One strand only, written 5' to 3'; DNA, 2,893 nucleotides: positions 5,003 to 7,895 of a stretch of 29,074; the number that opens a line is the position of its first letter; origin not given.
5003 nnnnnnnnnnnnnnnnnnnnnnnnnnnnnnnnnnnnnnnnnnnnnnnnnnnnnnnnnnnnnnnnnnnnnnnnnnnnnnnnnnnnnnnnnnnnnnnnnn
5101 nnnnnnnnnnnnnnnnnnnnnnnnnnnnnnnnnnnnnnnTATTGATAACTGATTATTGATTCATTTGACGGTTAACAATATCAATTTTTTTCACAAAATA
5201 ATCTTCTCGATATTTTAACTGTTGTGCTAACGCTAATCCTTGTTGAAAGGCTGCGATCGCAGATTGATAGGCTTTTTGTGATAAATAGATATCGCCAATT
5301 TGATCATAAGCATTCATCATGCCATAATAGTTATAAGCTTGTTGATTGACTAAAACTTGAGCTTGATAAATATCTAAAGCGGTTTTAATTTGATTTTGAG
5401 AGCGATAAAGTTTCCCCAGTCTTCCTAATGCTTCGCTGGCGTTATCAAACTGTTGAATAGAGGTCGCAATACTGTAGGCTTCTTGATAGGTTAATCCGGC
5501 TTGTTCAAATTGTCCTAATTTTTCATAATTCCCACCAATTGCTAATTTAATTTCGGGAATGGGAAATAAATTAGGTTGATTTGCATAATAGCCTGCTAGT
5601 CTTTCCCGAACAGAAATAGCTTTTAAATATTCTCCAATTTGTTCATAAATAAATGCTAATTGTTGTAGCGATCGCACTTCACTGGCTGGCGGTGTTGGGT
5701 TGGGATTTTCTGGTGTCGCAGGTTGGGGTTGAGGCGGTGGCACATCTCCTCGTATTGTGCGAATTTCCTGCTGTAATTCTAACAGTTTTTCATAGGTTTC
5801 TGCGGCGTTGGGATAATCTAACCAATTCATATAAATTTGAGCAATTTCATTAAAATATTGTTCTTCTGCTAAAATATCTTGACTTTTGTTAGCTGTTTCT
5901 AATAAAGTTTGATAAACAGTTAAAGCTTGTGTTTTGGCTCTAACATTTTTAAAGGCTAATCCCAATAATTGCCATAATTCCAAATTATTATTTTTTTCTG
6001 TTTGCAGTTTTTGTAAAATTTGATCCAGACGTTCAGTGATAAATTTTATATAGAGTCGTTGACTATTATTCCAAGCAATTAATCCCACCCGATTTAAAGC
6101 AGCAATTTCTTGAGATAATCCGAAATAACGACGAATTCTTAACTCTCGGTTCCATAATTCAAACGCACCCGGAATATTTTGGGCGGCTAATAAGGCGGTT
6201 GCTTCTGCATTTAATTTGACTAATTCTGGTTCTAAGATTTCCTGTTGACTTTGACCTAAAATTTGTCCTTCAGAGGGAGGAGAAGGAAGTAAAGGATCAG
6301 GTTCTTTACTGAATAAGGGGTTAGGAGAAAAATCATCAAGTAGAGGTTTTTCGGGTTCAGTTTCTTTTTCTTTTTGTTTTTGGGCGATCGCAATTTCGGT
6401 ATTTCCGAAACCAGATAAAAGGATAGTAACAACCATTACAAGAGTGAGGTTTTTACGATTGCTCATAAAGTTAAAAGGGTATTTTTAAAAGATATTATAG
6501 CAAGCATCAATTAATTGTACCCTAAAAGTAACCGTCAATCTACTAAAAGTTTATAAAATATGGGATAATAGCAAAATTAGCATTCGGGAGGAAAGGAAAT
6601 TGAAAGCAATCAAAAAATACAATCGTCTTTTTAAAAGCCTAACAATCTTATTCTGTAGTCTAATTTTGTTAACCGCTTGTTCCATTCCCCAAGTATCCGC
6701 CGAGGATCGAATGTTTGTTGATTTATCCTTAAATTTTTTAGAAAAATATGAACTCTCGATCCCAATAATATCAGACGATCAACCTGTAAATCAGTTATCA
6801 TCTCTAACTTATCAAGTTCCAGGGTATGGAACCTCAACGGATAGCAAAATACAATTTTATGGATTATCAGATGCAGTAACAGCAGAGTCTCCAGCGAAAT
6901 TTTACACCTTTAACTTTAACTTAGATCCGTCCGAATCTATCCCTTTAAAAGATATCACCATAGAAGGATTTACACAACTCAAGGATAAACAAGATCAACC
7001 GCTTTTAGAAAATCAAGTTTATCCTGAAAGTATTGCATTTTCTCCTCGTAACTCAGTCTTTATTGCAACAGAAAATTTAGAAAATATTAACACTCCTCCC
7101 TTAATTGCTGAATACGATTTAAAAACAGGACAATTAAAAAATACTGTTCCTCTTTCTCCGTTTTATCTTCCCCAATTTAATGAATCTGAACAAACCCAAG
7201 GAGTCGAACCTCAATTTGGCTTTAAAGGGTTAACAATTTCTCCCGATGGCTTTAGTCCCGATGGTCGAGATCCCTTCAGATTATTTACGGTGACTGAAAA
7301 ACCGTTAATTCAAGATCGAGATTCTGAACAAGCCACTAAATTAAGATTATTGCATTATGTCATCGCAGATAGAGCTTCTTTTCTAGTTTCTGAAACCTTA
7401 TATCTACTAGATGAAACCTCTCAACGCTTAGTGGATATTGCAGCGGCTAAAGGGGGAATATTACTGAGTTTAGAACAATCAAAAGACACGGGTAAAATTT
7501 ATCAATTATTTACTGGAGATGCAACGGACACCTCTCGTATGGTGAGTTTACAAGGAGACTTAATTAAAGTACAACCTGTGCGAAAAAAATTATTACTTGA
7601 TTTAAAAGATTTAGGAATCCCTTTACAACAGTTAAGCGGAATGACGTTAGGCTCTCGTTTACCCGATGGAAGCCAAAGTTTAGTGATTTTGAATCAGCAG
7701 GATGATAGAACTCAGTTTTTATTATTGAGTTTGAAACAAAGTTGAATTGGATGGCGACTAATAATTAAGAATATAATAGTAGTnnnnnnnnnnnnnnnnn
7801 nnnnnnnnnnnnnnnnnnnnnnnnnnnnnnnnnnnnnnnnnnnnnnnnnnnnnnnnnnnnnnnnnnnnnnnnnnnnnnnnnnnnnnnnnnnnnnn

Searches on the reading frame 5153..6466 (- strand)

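Call 9: search_protein_families(library=pfam, proteins=[window:5153-6466:-], max_evalue=0.001)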
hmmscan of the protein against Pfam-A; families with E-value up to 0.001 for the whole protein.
window:5153-6466:- (437 aa): 9 families
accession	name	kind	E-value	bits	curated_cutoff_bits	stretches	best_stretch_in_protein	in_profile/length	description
PF13181.12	TPR_8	-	1.7e-13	50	25.7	0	386-415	3-32/34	Tetratricopeptide repeat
PF07719.23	TPR_2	-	6.8e-11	41.9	27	0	386-415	3-32/34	Tetratricopeptide repeat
PF13176.12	TPR_7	-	7e-11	41.8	27.9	0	346-371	1-26/36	Tetratricopeptide repeat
PF13424.12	TPR_12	-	9.9e-11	42.1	30.1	2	345-416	4-77/77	Tetratricopeptide repeat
PF00515.34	TPR_1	-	2.7e-10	40.1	27.8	0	390-415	7-32/34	Tetratricopeptide repeat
PF17874.7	TPR_MalT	-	2.5e-09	37.3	45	1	307-418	43-156/336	MalT-like TPR region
PF24885.1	TPR_NPHP3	-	4.1e-06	26.8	100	1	279-435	77-233/239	Nephrocystin-3 TPR domain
PF13428.12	TPR_14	-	8.1e-05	23.4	23.5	0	163-199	2-38/44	Tetratricopeptide repeat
PF13174.12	TPR_6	-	0.00064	20.6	26.3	0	347-368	3-24/33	Tetratricopeptide repeat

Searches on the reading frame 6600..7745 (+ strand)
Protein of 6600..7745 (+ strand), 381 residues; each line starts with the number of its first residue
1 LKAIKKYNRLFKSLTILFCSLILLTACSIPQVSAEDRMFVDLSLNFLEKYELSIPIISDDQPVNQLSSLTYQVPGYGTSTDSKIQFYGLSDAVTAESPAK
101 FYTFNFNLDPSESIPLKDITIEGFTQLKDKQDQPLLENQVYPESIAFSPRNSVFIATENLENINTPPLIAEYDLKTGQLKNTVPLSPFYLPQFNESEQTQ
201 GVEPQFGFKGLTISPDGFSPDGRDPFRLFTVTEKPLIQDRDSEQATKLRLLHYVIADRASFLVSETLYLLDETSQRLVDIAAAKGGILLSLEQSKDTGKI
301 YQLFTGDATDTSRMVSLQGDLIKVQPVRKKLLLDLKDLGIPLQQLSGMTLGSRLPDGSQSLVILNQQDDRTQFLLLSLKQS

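Call 9: search_protein_families(library=pfam, proteins=[window:6600-7745:+], max_evalue=0.001)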
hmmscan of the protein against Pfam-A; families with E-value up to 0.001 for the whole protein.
window:6600-7745:+ (381 aa): 1 family
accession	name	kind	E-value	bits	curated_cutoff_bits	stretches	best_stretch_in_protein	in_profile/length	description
PF13449.12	Phytase-like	-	1e-46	160.5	27.6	1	81-365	12-280/284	Esterase-like activity of phytase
